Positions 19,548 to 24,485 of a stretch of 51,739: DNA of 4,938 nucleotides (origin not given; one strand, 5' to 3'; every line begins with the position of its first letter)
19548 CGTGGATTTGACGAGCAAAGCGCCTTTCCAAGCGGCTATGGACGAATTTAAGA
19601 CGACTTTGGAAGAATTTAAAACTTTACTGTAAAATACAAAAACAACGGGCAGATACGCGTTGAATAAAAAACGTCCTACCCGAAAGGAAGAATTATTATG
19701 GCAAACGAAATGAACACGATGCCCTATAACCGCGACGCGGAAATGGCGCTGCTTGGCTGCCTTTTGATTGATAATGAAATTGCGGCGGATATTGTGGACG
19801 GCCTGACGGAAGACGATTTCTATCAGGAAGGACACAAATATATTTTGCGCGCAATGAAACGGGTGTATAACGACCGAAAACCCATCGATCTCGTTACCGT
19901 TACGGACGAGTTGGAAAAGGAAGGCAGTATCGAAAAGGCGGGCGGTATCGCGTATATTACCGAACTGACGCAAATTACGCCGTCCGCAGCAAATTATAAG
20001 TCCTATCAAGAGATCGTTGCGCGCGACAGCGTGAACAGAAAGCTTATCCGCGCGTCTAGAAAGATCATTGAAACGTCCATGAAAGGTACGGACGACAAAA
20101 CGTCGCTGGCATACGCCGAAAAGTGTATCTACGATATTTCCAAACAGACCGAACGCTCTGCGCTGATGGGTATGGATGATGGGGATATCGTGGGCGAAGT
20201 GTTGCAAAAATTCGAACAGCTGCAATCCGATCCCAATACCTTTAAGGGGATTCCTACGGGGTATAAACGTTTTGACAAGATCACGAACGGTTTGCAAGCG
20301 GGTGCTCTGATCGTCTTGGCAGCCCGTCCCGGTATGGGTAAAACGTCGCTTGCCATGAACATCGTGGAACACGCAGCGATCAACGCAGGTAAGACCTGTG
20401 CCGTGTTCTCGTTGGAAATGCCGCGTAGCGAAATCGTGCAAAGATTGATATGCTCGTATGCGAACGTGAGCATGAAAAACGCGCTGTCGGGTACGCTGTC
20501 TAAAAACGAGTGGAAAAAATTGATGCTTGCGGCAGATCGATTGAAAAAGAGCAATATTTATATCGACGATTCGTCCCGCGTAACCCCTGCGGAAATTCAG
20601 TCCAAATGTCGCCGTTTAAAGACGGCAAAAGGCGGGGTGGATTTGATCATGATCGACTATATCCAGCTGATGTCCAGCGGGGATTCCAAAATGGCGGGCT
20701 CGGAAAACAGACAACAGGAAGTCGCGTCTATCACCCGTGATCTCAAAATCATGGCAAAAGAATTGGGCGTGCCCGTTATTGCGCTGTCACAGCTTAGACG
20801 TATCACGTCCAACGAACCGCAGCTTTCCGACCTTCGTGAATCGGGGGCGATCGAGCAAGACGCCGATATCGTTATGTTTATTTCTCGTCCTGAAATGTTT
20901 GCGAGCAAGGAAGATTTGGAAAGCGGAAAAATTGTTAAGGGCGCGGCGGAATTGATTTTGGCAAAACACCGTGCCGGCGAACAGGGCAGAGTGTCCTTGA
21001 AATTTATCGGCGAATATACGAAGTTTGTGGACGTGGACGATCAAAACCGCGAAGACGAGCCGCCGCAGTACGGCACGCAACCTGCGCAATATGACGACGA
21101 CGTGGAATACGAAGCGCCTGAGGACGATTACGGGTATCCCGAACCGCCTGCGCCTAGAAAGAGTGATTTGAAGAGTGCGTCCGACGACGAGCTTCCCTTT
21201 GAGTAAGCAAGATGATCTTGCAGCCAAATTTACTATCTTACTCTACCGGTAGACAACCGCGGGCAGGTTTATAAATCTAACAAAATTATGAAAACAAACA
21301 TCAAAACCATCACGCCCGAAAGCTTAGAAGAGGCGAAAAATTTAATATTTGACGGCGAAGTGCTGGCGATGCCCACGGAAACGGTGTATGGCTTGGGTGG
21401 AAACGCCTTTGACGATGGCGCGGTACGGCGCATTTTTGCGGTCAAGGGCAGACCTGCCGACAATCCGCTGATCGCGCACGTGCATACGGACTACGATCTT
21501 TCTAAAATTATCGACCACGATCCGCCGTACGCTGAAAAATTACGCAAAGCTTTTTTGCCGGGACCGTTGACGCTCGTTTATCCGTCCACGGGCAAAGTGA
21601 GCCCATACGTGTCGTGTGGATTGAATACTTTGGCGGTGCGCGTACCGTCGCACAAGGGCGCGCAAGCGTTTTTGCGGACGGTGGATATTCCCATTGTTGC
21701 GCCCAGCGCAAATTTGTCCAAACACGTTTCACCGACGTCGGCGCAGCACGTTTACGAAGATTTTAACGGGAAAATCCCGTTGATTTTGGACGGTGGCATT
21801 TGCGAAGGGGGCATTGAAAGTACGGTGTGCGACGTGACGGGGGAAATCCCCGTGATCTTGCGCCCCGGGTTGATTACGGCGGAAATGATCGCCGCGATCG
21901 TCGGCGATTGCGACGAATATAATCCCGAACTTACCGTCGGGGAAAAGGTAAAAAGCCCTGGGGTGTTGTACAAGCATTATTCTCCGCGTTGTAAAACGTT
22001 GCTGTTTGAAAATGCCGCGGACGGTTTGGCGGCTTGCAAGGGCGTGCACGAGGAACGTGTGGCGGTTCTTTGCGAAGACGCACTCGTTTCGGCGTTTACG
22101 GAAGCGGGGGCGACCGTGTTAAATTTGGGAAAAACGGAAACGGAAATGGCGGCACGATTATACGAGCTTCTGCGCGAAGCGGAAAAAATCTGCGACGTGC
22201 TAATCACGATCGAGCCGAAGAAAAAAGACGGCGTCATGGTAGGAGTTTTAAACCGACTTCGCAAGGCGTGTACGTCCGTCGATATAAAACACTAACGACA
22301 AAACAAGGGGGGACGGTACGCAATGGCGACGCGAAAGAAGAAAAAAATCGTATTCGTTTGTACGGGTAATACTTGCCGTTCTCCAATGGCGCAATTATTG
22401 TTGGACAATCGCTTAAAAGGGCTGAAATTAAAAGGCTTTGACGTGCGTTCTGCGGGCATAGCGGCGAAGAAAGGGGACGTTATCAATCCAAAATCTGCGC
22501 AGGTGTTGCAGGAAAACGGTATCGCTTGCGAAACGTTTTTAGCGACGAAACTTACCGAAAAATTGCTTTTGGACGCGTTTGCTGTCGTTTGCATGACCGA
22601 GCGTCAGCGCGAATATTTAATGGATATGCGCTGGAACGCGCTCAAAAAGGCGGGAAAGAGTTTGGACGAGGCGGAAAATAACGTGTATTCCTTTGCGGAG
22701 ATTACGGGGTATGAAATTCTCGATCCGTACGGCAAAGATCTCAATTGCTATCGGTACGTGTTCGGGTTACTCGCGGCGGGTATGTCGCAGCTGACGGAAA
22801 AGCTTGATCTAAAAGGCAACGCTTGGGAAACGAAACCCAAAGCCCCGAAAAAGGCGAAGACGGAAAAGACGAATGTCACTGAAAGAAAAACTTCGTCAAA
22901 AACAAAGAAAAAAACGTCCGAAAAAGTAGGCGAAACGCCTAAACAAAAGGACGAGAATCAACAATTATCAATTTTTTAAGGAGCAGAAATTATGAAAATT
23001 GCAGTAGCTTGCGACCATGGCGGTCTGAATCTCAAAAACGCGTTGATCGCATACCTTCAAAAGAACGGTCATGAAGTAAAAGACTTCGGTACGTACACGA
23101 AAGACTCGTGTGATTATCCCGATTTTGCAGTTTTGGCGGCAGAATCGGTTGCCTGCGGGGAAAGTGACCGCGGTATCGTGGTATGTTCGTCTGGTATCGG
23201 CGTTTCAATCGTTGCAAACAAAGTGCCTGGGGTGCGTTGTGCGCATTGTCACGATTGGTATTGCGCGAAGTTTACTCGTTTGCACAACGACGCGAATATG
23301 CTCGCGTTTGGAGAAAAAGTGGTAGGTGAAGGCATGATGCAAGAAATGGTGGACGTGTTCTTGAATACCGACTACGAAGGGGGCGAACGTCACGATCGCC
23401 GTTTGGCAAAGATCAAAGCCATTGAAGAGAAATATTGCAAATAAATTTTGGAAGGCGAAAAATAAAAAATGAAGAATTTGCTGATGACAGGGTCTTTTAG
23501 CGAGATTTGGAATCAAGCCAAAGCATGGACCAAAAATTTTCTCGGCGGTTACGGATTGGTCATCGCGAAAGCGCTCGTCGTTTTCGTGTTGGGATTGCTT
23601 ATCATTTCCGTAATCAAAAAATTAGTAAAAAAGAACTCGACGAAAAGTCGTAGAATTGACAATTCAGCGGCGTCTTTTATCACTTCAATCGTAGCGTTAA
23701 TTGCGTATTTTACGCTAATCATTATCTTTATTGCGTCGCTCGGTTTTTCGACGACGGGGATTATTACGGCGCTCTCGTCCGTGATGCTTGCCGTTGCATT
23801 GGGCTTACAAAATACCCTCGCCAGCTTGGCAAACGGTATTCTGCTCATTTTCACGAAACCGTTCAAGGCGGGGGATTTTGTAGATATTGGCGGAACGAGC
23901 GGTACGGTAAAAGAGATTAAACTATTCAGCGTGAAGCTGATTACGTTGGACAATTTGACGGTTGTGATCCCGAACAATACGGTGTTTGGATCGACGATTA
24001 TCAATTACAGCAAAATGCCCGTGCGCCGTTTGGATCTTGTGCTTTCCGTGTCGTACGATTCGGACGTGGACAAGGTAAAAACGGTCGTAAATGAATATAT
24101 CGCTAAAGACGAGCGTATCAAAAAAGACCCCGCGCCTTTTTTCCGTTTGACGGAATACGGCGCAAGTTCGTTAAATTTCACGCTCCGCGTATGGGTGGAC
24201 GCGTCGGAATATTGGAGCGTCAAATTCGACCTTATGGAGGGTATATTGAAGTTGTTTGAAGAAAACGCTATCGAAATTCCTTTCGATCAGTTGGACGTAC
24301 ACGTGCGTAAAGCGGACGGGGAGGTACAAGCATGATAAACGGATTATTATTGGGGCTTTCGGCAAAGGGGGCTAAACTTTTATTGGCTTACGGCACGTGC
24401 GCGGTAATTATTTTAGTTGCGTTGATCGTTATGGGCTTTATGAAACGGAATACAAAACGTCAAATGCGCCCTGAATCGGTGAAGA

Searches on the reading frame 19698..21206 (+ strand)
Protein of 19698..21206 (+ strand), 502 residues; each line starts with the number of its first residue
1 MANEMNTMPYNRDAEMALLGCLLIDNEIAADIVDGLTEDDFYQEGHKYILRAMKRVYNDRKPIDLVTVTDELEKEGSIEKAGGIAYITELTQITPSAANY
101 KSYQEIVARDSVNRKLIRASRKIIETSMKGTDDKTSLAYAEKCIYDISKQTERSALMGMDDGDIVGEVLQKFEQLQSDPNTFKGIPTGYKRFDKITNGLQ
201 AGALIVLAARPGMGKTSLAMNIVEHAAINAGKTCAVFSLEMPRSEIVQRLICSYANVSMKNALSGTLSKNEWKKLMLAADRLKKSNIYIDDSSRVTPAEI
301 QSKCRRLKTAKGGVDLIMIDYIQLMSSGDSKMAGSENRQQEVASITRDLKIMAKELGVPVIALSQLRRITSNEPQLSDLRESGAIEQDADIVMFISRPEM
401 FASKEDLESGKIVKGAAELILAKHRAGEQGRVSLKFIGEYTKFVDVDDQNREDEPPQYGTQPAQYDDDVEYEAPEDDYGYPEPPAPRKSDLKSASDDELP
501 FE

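Call 26: search_protein_families(library=pfam, proteins=[window:19698-21206:+], max_evalue=0.0001)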
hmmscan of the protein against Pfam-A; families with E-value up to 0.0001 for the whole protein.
window:19698-21206:+ (502 aa): 4 families
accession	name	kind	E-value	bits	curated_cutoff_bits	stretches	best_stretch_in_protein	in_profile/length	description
PF03796.21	DnaB_C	-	2.2e-93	312.8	27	1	184-444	1-254/255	DnaB-like helicase C terminal domain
PF00772.26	DnaB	-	1.5e-31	108.9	23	1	8-108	2-102/103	DnaB-like helicase N terminal domain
PF13481.12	AAA_25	-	1.7e-11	44.6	27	1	194-366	24-190/195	AAA domain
PF06745.19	ATPase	-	6.7e-05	22.8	26.6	0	185-249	1-66/231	KaiC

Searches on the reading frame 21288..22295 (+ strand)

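Call 26: search_protein_families(library=pfam, proteins=[window:21288-22295:+], max_evalue=0.0001)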
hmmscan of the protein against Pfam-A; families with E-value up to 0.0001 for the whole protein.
window:21288-22295:+ (335 aa): 2 families
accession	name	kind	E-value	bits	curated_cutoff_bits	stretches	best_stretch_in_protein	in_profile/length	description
PF01300.24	Sua5_yciO_yrdC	-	9.1e-53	178.8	25.1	1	19-194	2-178/178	Telomere recombination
PF03481.19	Sua5_C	-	1.7e-21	77.6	22.9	1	196-327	1-134/136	Threonylcarbamoyl-AMP synthase, C-terminal domain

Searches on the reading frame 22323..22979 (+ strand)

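Call 26: search_protein_families(library=pfam, proteins=[window:22323-22979:+], max_evalue=0.0001)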
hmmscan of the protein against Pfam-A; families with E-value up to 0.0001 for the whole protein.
window:22323-22979:+ (218 aa): 1 family
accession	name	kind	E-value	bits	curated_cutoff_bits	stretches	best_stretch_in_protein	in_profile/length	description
PF01451.26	LMWPc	-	1.5e-19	71.1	23.2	1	9-157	1-143/144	Low molecular weight phosphotyrosine protein phosphatase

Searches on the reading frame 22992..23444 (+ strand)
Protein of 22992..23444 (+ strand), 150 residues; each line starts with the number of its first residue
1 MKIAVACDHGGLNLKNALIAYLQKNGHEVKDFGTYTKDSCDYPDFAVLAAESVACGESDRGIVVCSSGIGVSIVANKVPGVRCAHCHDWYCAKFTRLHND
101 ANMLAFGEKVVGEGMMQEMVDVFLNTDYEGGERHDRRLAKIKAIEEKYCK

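Call 26: search_protein_families(library=pfam, proteins=[window:22992-23444:+], max_evalue=0.0001)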
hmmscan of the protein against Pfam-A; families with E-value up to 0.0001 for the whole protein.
window:22992-23444:+ (150 aa): 1 family
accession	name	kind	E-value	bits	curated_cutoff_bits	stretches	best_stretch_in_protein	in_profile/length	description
PF02502.23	LacAB_rpiB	-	7.1e-58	194.9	24.7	1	3-141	1-138/138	Ribose/Galactose Isomerase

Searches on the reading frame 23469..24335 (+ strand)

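Call 26: search_protein_families(library=pfam, proteins=[window:23469-24335:+], max_evalue=0.0001)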
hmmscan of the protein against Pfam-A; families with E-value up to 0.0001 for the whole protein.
window:23469-24335:+ (288 aa): 2 families
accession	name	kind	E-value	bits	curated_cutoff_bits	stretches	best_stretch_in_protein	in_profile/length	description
PF00924.24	MS_channel_2nd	-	4.2e-20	72.1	20.2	1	115-182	1-68/68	Mechanosensitive ion channel, beta-domain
PF21082.3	MS_channel_3rd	-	7e-18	65.3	21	1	190-270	3-88/88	Mechanosensitive ion channel MscS, C-terminal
